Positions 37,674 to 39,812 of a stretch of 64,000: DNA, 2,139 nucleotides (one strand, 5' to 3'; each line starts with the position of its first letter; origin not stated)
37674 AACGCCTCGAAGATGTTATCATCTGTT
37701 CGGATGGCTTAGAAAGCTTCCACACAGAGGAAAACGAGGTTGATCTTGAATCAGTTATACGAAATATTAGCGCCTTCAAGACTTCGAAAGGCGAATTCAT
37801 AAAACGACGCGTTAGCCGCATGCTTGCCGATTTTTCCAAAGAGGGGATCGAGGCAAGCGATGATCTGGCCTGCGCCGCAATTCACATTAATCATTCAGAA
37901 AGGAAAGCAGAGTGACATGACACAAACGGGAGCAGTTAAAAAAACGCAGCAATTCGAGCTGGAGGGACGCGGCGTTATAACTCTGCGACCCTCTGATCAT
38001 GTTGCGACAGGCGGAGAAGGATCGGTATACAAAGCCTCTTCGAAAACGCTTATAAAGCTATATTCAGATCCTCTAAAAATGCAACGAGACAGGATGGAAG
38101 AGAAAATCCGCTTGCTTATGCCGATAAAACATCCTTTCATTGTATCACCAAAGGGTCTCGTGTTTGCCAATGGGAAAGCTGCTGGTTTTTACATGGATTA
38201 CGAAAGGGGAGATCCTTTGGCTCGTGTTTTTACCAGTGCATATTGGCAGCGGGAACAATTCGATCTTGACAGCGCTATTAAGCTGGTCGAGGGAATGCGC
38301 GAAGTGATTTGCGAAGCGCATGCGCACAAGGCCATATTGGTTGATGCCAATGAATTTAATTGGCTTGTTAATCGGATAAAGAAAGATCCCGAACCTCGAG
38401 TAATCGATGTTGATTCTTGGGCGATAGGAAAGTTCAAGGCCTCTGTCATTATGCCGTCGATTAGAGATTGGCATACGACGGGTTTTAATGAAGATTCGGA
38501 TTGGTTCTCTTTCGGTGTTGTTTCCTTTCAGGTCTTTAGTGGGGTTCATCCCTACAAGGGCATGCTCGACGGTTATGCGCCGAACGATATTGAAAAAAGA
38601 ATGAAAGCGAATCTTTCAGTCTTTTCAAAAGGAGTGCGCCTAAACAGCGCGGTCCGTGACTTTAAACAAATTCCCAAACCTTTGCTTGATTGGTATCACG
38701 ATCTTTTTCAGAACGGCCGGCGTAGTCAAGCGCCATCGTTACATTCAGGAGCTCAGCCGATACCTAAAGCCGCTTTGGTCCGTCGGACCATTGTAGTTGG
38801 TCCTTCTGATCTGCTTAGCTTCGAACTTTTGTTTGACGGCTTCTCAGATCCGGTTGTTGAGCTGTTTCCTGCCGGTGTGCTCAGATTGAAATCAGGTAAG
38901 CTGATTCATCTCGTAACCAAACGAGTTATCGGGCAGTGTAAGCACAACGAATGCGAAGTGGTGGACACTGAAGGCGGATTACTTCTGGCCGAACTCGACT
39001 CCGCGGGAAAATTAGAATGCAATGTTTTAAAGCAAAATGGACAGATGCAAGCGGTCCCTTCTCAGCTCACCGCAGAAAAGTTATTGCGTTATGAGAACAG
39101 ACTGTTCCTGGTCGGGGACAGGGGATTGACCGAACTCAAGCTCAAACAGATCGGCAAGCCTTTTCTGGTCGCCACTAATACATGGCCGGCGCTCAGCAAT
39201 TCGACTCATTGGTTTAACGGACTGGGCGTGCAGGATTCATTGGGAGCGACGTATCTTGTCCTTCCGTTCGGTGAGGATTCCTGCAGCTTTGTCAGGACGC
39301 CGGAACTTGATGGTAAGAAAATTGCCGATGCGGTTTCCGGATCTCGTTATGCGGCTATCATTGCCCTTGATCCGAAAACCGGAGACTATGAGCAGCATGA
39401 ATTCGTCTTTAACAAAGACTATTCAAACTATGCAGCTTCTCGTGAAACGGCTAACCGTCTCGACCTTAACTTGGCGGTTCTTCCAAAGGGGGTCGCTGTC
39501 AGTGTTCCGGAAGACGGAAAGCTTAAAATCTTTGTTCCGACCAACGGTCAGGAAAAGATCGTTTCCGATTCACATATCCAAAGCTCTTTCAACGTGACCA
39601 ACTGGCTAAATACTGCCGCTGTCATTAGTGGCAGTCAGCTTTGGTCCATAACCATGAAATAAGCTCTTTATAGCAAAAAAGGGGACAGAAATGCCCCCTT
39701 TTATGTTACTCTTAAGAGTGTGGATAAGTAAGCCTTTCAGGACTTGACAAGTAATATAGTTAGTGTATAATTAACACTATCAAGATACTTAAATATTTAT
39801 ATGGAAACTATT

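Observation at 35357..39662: Nicotinamidase-like hydrolase co-operonic with a vWA / PP2C / Ser-Thr-kinase triad behind an NAD-regulon operator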

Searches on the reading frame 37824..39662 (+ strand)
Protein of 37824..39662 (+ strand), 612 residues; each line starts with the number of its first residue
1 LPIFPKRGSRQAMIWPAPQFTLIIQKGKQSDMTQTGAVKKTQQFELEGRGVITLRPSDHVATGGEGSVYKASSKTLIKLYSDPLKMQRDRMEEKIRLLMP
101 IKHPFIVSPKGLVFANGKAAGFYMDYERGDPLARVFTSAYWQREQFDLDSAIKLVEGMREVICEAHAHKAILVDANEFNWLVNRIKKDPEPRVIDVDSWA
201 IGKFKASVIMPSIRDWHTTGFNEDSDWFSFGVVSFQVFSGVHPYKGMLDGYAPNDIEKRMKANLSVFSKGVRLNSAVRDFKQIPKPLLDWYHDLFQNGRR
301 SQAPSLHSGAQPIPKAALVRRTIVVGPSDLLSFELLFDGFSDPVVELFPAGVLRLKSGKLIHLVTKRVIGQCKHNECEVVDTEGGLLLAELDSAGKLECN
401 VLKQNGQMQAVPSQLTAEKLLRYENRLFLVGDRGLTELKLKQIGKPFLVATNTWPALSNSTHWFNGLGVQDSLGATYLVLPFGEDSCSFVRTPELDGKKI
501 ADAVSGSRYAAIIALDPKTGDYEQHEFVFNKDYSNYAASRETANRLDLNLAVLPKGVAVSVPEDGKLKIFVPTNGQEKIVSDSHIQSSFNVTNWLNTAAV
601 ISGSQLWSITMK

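Call 4: search_protein_families(library=pfam, proteins=[window:37824-39662:+], max_evalue=0.01)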
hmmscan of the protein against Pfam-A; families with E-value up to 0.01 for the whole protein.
window:37824-39662:+ (612 aa): 2 families
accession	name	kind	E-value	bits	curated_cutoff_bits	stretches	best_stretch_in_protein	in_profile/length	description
PF07714.23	PK_Tyr_Ser-Thr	-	7.6e-05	22.6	23.1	0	218-258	178-219/258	Protein tyrosine and serine/threonine kinase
PF00069.31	Pkinase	-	0.00022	21.1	31.7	1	62-289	9-238/263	Protein kinase domain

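Call 5: search_protein_families(library=ncbifam, proteins=[window:37824-39662:+], max_evalue=0.01)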
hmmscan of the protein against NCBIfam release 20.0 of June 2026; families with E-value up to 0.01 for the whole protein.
window:37824-39662:+ (612 aa): 2 families
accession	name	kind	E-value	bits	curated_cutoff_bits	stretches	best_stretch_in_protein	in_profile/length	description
NF047741.1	antiphage_MADS6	equivalog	0.0073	14.9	460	0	220-248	379-407/612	methylation-associated defense system protein kinase MAD6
NF038150.1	lanthi_synth_IV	equivalog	0.0077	14.6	650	0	123-278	271-429/851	class IV lanthionine synthetase LanL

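Call 6: search_protein_families(library=padloc, proteins=[window:37824-39662:+], max_evalue=0.01)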
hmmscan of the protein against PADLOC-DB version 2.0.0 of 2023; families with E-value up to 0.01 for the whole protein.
window:37824-39662:+ (612 aa): 5 families
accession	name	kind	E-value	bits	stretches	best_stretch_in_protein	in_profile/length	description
PDLC04138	mad6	-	4.7e-06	23.8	0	219-249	231-261/659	mads_6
PDLC04047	PD-T4-6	-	4e-05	20.9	1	60-184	18-146/327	-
PDLC04042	PD-T4-6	-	0.0021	15.8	0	58-174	15-134/292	-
PDLC03920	MkoA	-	0.0033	13.7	1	61-261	16-235/1112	-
PDLC04053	PD-T4-6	-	0.0034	14.9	0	58-185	15-146/311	-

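Call 10: find_homologous_proteins(query=window:37917-39659:+, max_evalue=0.001)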
Query window:37917-39659:+ (581 aa): 660 proteins with E <= 0.001 among 8000 candidates; the best 120 are listed.
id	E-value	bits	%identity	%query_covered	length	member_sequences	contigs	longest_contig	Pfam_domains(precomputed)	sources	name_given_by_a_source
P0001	0.0e+0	1329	100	100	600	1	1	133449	-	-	-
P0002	2.0e-216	738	55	100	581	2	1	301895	PF07714.24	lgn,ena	-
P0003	4.1e-216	737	56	99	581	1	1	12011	-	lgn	-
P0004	5.0e-212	723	54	100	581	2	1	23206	PF00069.32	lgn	-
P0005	2.7e-210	718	55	99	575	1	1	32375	-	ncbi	-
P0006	2.8e-209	714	53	100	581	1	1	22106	-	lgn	-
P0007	2.4e-208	711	54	99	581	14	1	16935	-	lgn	-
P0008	2.8e-208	711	54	98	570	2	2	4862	-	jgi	jgi:hypothetical protein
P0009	1.5e-206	705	54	99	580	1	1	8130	PF07714.24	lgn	-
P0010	1.4e-203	696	54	100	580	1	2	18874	PF00069.32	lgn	-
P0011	3.2e-203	694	53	100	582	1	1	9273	-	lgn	-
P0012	1.7e-202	692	53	99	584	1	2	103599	-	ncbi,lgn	-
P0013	5.3e-199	680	53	100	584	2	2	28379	-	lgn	-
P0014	2.3e-198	678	54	100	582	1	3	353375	PF07714.24,PF00069.32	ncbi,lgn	-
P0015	6.6e-198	677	52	100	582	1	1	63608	PF00069.32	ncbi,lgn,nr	ncbi:MAG: hypothetical protein NT068_00620 [Candidatus Nomurabacteria bacterium]|nr:hypothetical pro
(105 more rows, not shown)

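Call 13: find_related_loci(query=A1, collection=genome_contigs, flank=10000)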
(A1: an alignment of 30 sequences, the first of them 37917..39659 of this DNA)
Query A1 (581 aa) in genome_contigs; peptide patterns used: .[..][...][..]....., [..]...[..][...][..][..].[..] (x = any residue, [..] = any of these).
177 stretches matched a pattern; 165 encode a relative of the query (tblastn E <= 1e-3); the best 80 are kept; 80 distinct loci.
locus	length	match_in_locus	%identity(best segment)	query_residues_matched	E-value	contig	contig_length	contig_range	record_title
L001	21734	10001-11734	54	2-581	0e+0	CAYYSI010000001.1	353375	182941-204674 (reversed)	MAG TPA_asm: uncultured Candidatus Saccharibacteria bacterium isolate SRP296810_co1_396 genome assembly, contig: NODE_15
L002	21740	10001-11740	52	1-580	0e+0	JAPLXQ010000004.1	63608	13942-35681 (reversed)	MAG: Candidatus Nomurabacteria bacterium isolate LacPavin_0818_WC45_MAG_33_35 LacPavin_0818_WC45_scaffold_677107, whole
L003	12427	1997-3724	50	7-581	0e+0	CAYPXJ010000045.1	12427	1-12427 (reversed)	MAG TPA_asm: uncultured Rickettsiales bacterium isolate binchicken_co311_73 genome assembly, contig: NODE_8451_length_12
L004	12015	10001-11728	49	7-581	1e-179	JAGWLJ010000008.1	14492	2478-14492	MAG: Pseudomonadota bacterium isolate REEB182 contig-150_5024, whole genome shotgun sequence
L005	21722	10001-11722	47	7-581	4e-178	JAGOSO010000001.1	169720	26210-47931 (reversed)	MAG: Candidatus Paceibacterota bacterium isolate Gw_Eff_bin_33 Gw_Eff_71_length_169720_cov_7.416839, whole genome shotgu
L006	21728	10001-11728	50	6-580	1e-176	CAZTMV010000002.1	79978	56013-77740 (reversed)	MAG TPA_asm: uncultured Candidatus Saccharibacteria bacterium isolate SRP329715_co2_40 genome assembly, contig: NODE_637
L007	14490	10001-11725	48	6-580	1e-176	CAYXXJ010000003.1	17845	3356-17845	MAG TPA_asm: uncultured Candidatus Saccharibacteria bacterium isolate SRP278252_co2_366 genome assembly, contig: NODE_65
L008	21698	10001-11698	48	15-581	1e-175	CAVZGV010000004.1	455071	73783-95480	MAG: Candidatus Falkowbacteria bacterium isolate MFD04716.bin.1.162 genome assembly, contig: contig_24681, whole genome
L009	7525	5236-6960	47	6-581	1e-175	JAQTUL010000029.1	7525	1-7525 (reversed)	MAG: Candidatus Colwellbacteria bacterium isolate STB_63 NODE_27827_length_7525_cov_12.128683_Sandtown_B, whole genome s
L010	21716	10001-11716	47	8-581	4e-174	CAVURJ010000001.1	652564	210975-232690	MAG: Candidatus Moranbacteria bacterium isolate MFD09730.bin.1.17 genome assembly, contig: contig_20098, whole genome sh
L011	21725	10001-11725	47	5-581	4e-174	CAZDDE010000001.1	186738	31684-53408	MAG TPA_asm: uncultured Candidatus Saccharibacteria bacterium isolate SRP178908_co1_52 genome assembly, contig: NODE_19_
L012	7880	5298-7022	44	7-581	1e-173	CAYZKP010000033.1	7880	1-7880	MAG TPA_asm: uncultured Candidatus Saccharibacteria bacterium isolate SRP269290_co1_947 genome assembly, contig: NODE_15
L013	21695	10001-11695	48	15-581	2e-172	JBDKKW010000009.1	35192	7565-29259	MAG: Candidatus Parcubacteria bacterium isolate hopbrook_2019_sw_WHONDRS-S19S_0012_A_bin.19 scaffold_0000030, whole geno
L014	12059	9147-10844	48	15-581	3e-172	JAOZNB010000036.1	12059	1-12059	MAG: Candidatus Moraniibacteriota bacterium isolate GMC4_bin_51 GMC4_7181_length_12059_cov_10.042319, whole genome shotg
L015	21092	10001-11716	47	7-581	4e-172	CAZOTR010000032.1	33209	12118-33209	MAG TPA_asm: uncultured Methylococcaceae bacterium isolate binchicken_co322_108 genome assembly, contig: NODE_2182_lengt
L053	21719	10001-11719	42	6-581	6e-144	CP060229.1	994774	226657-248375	MAG: Candidatus Nomurabacteria bacterium isolate HK-STAS-PATE-25 chromosome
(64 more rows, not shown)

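Call 16: find_encoding_contigs(protein=P0001, flank=2000, max_places=3)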
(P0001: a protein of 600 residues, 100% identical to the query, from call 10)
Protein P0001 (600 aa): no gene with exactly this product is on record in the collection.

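Call 40: predict_structure(alignment_id=A1)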
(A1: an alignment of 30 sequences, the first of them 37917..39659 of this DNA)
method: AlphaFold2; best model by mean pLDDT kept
length: 581 residues; sequences in the alignment: 30
mean_pLDDT: 87.1   pTM: 0.50
mean pLDDT of the five models: 87.1, 85.7, 84.5, 84.0, 82.8
residues with pLDDT >= 90: 292; 70-90: 259; 50-70: 18; < 50: 12
segments of 3 or more residues with pLDDT < 50: 1-4, 278-285
pLDDT, mean of each block of 10 residues (from residue 1): 61 92 89 81 89 89 93 92 92 90 90 90 93 93 74 85 88 81 83 92 94 88 85 90 85 90 89 69 53 77 84 90 92 88 92 92 93 84 91 89 89 89 86 91 89 76 94 92 92 93 90 87 90 90 89 87 90 89 75
secondary structure, 60 per line:
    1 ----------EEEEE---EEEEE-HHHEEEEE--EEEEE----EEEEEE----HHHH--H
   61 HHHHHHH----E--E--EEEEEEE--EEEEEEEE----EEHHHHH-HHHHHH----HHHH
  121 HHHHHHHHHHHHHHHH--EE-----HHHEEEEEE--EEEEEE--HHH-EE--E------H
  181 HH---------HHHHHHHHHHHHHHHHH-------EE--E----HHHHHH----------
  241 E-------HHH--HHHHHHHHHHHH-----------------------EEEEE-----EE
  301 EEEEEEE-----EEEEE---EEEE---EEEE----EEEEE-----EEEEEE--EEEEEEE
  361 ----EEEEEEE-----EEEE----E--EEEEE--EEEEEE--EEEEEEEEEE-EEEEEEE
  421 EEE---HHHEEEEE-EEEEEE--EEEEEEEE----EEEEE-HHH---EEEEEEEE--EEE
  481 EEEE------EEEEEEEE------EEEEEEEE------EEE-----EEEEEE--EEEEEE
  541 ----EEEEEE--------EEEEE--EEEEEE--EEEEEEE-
elements in order: E11-15 E19-23 E28-32 E35-39 E44-49 H54-57 H60-67 E78-84 E87-94 H101-105 H107-112 H117-136 E149-154 E157-162 H192-208 H225-230 H254-265 E289-293 E299-307 E313-317 E321-324 E328-331 E336-340 E346-351 E354-360 E365-371 E377-380 E388-392 E395-400 E403-412 E414-423 E430-434 E436-441 E444-451 E456-460 E468-475 E478-484 E491-498 E505-512 E519-521 E527-532 E535-540 E545-550 E559-563 E566-571 E574-580

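Call 44: fold_search(model_id=the predicted structure, library=pdb)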
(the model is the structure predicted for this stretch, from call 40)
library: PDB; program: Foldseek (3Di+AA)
matches with E <= 10: 1944; with E <= 0.001: 1573
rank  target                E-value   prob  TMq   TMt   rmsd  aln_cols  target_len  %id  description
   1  4wnp_A                9.1e-08  1.00  0.33  0.66   5.6       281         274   14  Structure of ULK1 bound to a potent inhibitor (released 2015-01-14)
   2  3mvj_B                9.5e-08  1.00  0.30  0.51   5.4       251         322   18  Human cyclic AMP-dependent protein kinase PKA inhibitor complex (released 2010-06-02)
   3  6mm8_C                1.2e-07  1.00  0.29  0.49  11.6       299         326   16  Catalytic subunit of cAMP-dependent protein kinase A in complex with RyR2 K2879A, S2813D phosphomimetic (2699-2904) cr (released 2019-05-08)
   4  7e12_A                1.7e-07  1.00  0.31  0.50   4.9       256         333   19  Crystal structure of PKAc-A11E complex (released 2022-04-27)
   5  7f3g_A                2.0e-07  1.00  0.34  0.66   5.4       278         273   14  Crystal structure of DCLK1 kinase domain in complex with ruxolitinib (released 2021-08-18)
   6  4dg0_E                2.4e-07  1.00  0.32  0.51   6.7       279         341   18  Crystal structure of myristoylated WT catalytic subunit of cAMP-dependent protein kinase in complex with SP20 and AMP- (released 2012-06-06)
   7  9eed                  2.5e-07  1.00  0.27  0.54   6.3       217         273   24  The Hanks-type kinase PknS from Xanthomonas citri bound to CHIR-124 (released 2025-11-26)
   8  6x5q_A                3.1e-07  1.00  0.33  0.67   5.4       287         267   15  Cocrystal structure of human CaMKII-alpha (CAMK2A)kinase domain and GluA1 (released 2020-12-23)
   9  4c34_A                3.1e-07  1.00  0.30  0.49   5.0       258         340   17  PKA-S6K1 Chimera with Staurosporine bound (released 2013-10-09)
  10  7uiq_B                3.2e-07  1.00  0.33  0.68   4.9       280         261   15  Cocrystal structure of human CaMKII-alpha (CAMK2A)kinase domain and Tiam1 (released 2022-04-06)
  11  7uis_A                3.8e-07  1.00  0.33  0.66   5.4       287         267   15  Cocrystal structure of human CaMKII-alpha (CAMK2A)kinase domain and GluN2B(S1303D) (released 2022-04-06)
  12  6x5g_A                4.2e-07  1.00  0.33  0.67   5.4       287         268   15  Cocrystal structure of human CaMKII-alpha (CAMK2A)kinase domain and LRRC7 inhibitory domain (released 2020-12-23)
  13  7e0z_A                4.2e-07  1.00  0.30  0.49   5.0       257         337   18  Crystal structure of PKAc-PLN complex (released 2022-04-27)
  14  1syk_A                4.2e-07  1.00  0.30  0.47   5.2       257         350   19  Crystal structure of E230Q mutant of cAMP-dependent protein kinase reveals unexpected apoenzyme conformation (released 2005-05-17)
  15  6vzk                  4.4e-07  1.00  0.33  0.69   4.7       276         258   14  Crystal structure of human CaMKII-alpha (CAMK2A)kinase domain (released 2020-04-22)
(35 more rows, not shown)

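Call 51: search_protein_families(library=padloc, proteins=[window:37917-39659:+], max_evalue=10)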
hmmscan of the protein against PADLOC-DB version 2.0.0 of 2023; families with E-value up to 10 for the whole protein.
window:37917-39659:+ (581 aa): 5 families
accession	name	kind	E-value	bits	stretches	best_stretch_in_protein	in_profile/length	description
PDLC04138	mad6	-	4.7e-06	23.8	2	188-218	231-261/659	mads_6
PDLC04047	PD-T4-6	-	3.5e-05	21.1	2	29-154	18-147/327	-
PDLC04042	PD-T4-6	-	0.0019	15.9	2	27-143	15-134/292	-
PDLC04053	PD-T4-6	-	0.003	15.1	1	27-154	15-146/311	-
PDLC03920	MkoA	-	0.0031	13.8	1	30-230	16-235/1112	-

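Call 59: find_related_loci(query=A1, collection=viral_contigs, flank=8000)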
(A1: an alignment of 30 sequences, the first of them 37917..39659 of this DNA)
Query A1 (581 aa) in viral_contigs; peptide patterns used: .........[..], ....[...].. (x = any residue, [..] = any of these).
14 stretches matched a pattern; 7 encode a relative of the query (tblastn E <= 1e-3); 7 distinct loci.
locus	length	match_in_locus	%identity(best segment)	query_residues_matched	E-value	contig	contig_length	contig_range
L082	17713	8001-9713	44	6-580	2e-160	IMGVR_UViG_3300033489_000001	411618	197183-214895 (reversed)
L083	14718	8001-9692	43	15-580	8e-149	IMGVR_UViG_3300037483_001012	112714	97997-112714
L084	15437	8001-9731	39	6-580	2e-135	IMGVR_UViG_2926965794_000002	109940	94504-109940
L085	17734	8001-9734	38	6-580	6e-133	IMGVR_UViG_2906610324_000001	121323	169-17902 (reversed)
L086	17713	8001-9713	39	8-580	2e-131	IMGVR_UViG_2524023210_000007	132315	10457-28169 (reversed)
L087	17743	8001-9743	38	3-580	7e-128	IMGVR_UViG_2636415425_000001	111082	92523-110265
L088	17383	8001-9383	27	22-496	1e-44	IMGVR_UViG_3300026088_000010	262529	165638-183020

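Call 63: search_dna_similar(query=window:37917-39659:+, collection=phages, mode=protein, max_rows=30)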
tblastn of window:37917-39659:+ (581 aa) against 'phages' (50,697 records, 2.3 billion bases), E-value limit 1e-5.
Records with a match: 3; places in all: 3; records where one place covers at least 80% of the query: 2.
Best place of each record, by identity: <60% 3.
By first word of the organism name: uncultured 3.
By host as written in the record: - 3.
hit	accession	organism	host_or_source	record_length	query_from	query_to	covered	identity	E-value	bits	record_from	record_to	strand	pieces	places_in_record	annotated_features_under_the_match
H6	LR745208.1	uncultured phage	metagenomic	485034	10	581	98%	29.5%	1e-48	188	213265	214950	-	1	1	record has no annotation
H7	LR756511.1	uncultured phage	metagenomic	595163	10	483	82%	29.4%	5e-34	144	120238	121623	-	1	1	record has no annotation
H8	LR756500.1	uncultured phage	metagenomic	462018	21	269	43%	29.3%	6e-10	69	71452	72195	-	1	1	record has no annotation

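Call 79: find_encoding_contigs(protein=P0002, flank=10000, max_places=2)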
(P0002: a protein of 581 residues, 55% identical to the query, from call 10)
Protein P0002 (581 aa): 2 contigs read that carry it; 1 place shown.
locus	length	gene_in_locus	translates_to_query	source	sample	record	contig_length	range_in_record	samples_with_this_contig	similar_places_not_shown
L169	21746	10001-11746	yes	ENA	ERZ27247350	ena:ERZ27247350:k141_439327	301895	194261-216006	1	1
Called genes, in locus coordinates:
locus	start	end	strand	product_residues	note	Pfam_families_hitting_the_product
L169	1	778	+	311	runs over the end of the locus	PF00892:EamA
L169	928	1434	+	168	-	-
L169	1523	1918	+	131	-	PF00856:SET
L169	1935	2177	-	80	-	-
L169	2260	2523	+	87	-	PF13376:OmdA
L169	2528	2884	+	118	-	PF03013:Pyr_excise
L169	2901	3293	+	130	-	PF00903:Glyoxalase, PF22677:Ble-like_N (weak)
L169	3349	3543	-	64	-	PF12844:HTH_19 (weak), PF01381:HTH_3, PF13560:HTH_31 (weak)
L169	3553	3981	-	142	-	-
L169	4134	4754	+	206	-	PF00702:Hydrolase, PF13419:HAD_2, PF03031:NIF (weak)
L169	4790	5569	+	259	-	PF01048:PNP_UDP_1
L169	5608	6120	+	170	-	PF06414:Zeta_toxin (weak), PF13238:AAA_18 (weak), PF13671:AAA_33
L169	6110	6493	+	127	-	PF21805:Imm5_like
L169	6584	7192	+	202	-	PF13473:Cupredoxin_1, PF00127:Copper-bind (weak)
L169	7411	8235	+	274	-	-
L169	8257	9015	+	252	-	-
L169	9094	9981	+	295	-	PF13672:PP2C_2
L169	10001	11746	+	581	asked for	PF07714:PK_Tyr_Ser-Thr (faint)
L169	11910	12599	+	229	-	PF00293:NUDIX, PF19368:WHD_AraR, PF21906:WHD_NrtR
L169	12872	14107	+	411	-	PF17767:NAPRTase_N, PF04095:NAPRTase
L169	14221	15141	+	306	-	-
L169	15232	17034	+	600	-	PF00795:CN_hydrolase, PF02540:NAD_synthase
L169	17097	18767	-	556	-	PF13649:Methyltransf_25 (weak), PF13847:Methyltransf_31 (weak)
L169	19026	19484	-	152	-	-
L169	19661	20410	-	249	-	-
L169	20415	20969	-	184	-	PF04542:Sigma70_r2, PF08281:Sigma70_r4_2, PF04545:Sigma70_r4 (faint)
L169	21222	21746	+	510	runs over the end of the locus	PF01551:Peptidase_M23 (weak), PF01839:FG-GAP (faint), PF13517:FG-GAP_3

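Call 89: search_protein_families(library=ncbifam, proteins=[L169:14221-15141:+], max_evalue=0.001)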
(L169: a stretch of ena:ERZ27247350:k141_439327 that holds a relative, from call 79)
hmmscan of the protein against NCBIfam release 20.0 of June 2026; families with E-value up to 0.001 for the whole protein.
L169:14221-15141:+ (306 aa): 0 families

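Call 93: fold_search(model_id=the predicted structure, library=viral)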
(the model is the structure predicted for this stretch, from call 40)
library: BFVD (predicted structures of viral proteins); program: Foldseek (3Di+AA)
matches with E <= 10: 1072; with E <= 0.001: 171
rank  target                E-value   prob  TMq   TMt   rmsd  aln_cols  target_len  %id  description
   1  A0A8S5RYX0            9.2e-28  1.00  0.52  0.54  10.6       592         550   18  non-specific serine/threonine protein kinase [Myoviridae sp. ctNQV2]
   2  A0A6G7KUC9            7.1e-07  1.00  0.33  0.47  28.1       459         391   12  Serine/threonine-protein kinase 1 [African swine fever virus]
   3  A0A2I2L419            8.3e-07  1.00  0.31  0.28   7.3       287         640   17  Protein kinase [Orpheovirus IHUMI-LCC2]
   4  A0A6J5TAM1            9.1e-07  1.00  0.27  0.32   9.3       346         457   10  Bacteriophage P22, Gp10, DNA-stabilising [uncultured Caudovirales phage]
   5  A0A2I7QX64            1.8e-06  1.00  0.32  0.43   6.3       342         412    9  (no name in the UniProt tables at hand)
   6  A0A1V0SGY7            2.1e-06  1.00  0.33  0.62   4.4       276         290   14  Serine/threonine protein kinase [Hokovirus HKV1]
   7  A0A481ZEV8            2.3e-06  1.00  0.30  0.18   8.4       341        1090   13  Putative Ig domain protein [Pithovirus LCPAC404]
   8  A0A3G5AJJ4            2.8e-06  1.00  0.32  0.34   6.1       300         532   16  Putative serine/threonine-protein kinase Aurora-3-like protein [Sylvanvirus sp.]
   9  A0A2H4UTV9            3.1e-06  1.00  0.28  0.37   7.4       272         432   13  Serine/threonine protein kinase [Bodo saltans virus]
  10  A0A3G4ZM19            3.1e-06  1.00  0.33  0.32   6.6       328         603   14  Serine/threonine protein kinase [Terrestrivirus sp.]
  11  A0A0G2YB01            3.1e-06  1.00  0.31  0.39  12.8       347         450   13  Serine threonine-protein kinase [Acanthamoeba polyphaga mimivirus Kroon]
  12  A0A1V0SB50            3.1e-06  1.00  0.28  0.35  11.6       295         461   14  Serine/threonine protein kinase [Catovirus CTV1]
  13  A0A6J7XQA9            4.2e-06  1.00  0.21  0.31  10.8       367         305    9  Uncharacterized protein [uncultured Caudovirales phage]
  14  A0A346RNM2            4.7e-06  1.00  0.31  0.61   5.2       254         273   17  Protein kinase 1 [Cryptophlebia peltastica nucleopolyhedrovirus]
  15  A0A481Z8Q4            4.7e-06  1.00  0.35  0.39   5.1       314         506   13  Putative serine/threonine protein kinase [Pithovirus LCPAC304]
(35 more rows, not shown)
